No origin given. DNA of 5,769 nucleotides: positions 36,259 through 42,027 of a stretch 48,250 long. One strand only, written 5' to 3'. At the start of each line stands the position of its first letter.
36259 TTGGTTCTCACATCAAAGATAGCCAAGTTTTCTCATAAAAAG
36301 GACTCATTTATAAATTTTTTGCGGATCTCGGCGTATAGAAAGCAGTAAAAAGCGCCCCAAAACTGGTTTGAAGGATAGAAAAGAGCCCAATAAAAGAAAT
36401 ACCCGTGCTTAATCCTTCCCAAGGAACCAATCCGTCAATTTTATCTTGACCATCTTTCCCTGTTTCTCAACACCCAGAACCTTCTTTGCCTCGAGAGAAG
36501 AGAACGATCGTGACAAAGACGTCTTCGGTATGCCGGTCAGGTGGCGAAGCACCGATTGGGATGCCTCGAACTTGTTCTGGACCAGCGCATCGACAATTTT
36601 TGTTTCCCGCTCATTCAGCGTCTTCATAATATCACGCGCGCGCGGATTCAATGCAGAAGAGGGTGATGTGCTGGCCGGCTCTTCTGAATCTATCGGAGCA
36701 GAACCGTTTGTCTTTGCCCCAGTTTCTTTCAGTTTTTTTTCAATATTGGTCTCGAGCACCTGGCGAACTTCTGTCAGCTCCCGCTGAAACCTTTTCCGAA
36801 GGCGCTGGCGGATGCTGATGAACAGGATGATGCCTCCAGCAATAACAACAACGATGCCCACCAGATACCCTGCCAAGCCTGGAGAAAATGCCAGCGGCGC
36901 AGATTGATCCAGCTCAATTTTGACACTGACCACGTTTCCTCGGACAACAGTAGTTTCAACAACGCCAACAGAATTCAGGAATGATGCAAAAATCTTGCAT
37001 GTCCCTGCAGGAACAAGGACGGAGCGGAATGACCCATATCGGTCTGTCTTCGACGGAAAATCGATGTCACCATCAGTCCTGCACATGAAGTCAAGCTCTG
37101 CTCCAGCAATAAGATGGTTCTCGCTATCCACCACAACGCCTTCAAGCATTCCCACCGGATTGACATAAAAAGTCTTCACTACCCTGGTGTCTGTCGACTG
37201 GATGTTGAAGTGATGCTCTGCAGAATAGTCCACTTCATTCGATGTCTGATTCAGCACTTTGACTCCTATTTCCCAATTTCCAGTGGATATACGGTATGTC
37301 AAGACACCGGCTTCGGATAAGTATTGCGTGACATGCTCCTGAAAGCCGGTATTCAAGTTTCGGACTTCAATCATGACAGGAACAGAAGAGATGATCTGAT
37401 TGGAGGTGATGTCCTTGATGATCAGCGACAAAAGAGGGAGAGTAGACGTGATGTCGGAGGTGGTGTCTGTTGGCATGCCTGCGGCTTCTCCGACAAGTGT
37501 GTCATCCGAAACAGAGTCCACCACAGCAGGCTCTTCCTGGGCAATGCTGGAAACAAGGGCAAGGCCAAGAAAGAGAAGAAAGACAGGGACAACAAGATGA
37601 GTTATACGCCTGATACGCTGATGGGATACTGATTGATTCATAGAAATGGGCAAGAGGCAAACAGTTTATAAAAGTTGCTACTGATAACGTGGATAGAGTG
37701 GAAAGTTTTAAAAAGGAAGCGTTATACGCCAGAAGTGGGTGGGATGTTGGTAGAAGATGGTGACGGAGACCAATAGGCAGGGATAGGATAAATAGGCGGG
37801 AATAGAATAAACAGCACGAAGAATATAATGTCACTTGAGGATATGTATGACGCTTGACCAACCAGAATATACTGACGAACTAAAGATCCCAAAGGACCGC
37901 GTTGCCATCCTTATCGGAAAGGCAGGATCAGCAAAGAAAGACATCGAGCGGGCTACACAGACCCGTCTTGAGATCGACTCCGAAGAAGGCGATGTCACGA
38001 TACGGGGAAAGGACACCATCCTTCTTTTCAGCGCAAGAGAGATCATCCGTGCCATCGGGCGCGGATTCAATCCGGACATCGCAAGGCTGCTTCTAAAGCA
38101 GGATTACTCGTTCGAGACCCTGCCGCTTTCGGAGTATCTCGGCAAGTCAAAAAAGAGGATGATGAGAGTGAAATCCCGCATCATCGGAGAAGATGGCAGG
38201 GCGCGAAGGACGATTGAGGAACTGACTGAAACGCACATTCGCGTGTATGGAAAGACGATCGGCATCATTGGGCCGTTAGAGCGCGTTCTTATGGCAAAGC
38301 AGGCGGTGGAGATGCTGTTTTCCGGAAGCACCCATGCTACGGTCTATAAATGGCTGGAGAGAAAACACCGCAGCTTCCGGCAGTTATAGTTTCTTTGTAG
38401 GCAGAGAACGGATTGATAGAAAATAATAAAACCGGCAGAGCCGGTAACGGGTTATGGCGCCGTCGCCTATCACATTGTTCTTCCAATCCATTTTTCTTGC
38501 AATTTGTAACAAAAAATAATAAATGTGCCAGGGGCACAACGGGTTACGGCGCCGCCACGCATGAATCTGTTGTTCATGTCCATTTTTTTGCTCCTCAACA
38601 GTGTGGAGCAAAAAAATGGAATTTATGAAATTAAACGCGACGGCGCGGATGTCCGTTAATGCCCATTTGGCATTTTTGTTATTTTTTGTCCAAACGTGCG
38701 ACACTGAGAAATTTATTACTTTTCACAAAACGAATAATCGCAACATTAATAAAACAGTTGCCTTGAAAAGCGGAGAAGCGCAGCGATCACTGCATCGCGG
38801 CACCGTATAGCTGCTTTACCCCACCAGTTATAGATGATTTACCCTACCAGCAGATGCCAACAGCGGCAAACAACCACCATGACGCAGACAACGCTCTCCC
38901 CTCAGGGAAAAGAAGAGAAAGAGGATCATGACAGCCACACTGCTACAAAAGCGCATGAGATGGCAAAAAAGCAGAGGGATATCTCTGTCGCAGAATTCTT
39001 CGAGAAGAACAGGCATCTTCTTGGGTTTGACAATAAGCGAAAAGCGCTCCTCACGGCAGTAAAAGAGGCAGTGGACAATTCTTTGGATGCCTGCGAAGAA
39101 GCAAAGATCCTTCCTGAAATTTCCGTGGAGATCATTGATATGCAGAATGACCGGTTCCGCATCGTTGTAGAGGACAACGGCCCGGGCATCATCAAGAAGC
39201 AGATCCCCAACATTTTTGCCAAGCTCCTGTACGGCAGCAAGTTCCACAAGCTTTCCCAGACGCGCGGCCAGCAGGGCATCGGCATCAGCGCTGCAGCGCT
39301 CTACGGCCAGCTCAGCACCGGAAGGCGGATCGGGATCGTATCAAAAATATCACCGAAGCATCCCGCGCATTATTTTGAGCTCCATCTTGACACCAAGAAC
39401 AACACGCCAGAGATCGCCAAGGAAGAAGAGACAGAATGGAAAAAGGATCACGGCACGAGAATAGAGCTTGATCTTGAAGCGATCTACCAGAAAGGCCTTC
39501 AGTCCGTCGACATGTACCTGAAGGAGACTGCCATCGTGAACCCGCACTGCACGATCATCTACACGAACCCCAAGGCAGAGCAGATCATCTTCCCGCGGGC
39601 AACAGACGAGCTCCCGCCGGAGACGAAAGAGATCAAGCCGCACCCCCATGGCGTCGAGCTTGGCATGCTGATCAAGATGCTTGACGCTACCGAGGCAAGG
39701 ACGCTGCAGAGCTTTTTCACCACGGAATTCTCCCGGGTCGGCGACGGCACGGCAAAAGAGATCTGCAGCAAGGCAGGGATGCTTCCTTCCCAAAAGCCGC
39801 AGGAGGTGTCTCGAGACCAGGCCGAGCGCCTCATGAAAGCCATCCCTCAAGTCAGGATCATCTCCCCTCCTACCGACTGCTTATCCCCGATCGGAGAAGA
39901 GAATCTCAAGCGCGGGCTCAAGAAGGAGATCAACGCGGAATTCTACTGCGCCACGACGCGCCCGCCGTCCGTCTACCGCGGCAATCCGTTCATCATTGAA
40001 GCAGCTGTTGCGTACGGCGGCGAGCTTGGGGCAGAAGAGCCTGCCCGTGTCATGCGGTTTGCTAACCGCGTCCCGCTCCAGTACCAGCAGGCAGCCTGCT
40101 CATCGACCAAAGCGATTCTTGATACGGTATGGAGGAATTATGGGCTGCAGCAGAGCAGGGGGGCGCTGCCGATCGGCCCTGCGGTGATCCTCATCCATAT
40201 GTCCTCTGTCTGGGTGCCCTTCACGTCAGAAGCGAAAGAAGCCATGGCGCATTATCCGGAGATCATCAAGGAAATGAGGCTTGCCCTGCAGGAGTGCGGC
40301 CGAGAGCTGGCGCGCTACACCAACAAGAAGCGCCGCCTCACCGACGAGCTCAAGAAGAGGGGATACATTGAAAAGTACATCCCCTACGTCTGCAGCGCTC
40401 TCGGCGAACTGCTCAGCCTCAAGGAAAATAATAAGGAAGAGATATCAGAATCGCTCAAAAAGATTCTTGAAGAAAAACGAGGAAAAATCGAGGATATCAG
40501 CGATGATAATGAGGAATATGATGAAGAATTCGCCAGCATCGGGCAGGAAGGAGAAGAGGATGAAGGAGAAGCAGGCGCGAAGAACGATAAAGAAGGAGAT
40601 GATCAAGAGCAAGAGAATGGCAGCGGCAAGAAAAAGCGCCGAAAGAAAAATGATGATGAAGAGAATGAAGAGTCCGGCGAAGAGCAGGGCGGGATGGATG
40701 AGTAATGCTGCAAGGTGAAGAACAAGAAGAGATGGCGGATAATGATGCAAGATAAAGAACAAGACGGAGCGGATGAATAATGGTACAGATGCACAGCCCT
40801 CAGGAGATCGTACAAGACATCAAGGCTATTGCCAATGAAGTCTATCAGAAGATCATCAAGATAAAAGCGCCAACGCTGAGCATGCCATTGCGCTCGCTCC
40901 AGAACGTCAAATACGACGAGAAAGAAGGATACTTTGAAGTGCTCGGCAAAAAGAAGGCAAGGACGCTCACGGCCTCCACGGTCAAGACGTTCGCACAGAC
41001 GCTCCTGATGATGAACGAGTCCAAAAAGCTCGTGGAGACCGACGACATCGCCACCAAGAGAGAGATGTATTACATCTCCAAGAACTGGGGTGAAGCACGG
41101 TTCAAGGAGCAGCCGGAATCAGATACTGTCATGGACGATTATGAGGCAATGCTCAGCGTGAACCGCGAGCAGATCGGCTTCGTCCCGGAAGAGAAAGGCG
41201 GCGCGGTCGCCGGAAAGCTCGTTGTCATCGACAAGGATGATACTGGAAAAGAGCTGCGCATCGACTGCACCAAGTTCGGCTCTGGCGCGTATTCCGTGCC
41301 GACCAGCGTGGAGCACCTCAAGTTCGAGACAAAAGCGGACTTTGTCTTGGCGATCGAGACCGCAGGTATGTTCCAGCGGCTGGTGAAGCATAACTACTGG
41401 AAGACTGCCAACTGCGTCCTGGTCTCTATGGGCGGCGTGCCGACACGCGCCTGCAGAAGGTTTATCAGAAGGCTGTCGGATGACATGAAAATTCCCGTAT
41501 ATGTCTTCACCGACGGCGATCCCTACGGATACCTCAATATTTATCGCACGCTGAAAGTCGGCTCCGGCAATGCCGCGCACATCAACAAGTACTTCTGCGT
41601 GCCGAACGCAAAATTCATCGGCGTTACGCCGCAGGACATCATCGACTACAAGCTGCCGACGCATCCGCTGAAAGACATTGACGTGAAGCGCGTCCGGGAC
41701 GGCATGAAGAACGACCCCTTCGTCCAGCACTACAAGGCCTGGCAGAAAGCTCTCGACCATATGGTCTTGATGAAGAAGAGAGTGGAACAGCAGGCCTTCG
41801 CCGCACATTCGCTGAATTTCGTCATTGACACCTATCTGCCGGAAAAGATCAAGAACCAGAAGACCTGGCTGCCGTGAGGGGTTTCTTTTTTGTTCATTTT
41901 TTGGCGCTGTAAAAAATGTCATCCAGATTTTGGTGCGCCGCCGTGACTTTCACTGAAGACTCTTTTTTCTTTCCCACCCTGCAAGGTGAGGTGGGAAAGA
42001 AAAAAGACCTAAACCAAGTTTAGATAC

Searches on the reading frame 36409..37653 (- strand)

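Call 28: search_protein_families(library=pfam, proteins=[window:36409-37653:-])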
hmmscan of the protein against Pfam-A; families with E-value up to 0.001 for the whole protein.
window:36409-37653:- (414 aa): 1 family
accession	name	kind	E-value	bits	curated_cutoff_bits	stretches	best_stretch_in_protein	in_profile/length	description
PF13620.12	CarboxypepD_reg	-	5.3e-05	23.9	32.3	1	170-248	2-81/82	Carboxypeptidase regulatory-like domain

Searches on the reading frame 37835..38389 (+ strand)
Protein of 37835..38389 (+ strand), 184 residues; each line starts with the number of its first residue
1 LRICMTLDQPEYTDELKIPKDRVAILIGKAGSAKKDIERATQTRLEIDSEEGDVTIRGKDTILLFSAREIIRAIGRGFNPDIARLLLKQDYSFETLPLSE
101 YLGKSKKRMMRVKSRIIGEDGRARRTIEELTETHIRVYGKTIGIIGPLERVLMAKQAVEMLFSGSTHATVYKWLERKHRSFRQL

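Call 28: search_protein_families(library=pfam, proteins=[window:37835-38389:+])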
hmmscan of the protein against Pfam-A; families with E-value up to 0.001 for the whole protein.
window:37835-38389:+ (184 aa): 4 families
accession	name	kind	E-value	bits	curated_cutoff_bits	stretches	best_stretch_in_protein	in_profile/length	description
PF00013.35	KH_1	-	4.1e-13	49.3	21.5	2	13-60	1-53/66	KH domain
PF21800.4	KH_KRR1_2nd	-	2.3e-10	40.8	27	1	103-162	12-71/91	KRR1 small subunit processome component, second KH domain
PF22891.2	KH_PNO1_2nd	-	1.7e-06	28.5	27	1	108-174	17-83/90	Eukaryotic type KH-domain (KH-domain type I) (327.11.2)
PF22675.2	KH-I_KHDC4-BBP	-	0.00016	21.9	30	0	109-146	4-41/76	KHDC4/BBP-like, KH-domain type I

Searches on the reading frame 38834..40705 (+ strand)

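Call 28: search_protein_families(library=pfam, proteins=[window:38834-40705:+])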
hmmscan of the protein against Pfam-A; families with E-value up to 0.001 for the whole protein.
window:38834-40705:+ (623 aa): 4 families
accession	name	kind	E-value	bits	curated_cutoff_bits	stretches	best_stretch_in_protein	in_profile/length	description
PF09239.17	Topo-VIb_trans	-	1.6e-59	200.6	24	1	345-507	1-158/159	Topoisomerase VI B subunit, transducer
PF13589.12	HATPase_c_3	-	2e-11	44.5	25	1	74-197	5-119/137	Histidine kinase-, DNA gyrase B-, and HSP90-like ATPase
PF02518.31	HATPase_c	-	6.3e-10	39.9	26.4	1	69-155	3-81/111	Histidine kinase-, DNA gyrase B-, and HSP90-like ATPase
PF05833.16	NFACT_N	-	0.0001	21.7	31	1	251-337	152-236/456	NFACT N-terminal and middle domains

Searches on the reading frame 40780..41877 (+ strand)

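Call 28: search_protein_families(library=pfam, proteins=[window:40780-41877:+])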
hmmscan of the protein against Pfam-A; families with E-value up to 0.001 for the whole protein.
window:40780-41877:+ (365 aa): 3 families
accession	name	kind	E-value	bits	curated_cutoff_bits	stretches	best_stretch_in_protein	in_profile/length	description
PF21180.3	TOP6A-Spo11_Toprim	-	7.4e-61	205.5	24.1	1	188-357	1-170/170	Topoisomerase 6 subunit A/Spo11, Toprim domain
PF20768.2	Topo_VI_alpha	-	3.9e-19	68.6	23.6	1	137-186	1-50/50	All-beta domain in DNA topoisomerase VI alpha subunit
PF04406.19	TP6A_N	-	4.5e-16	58.9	26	1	69-132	1-60/62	Type IIB DNA topoisomerase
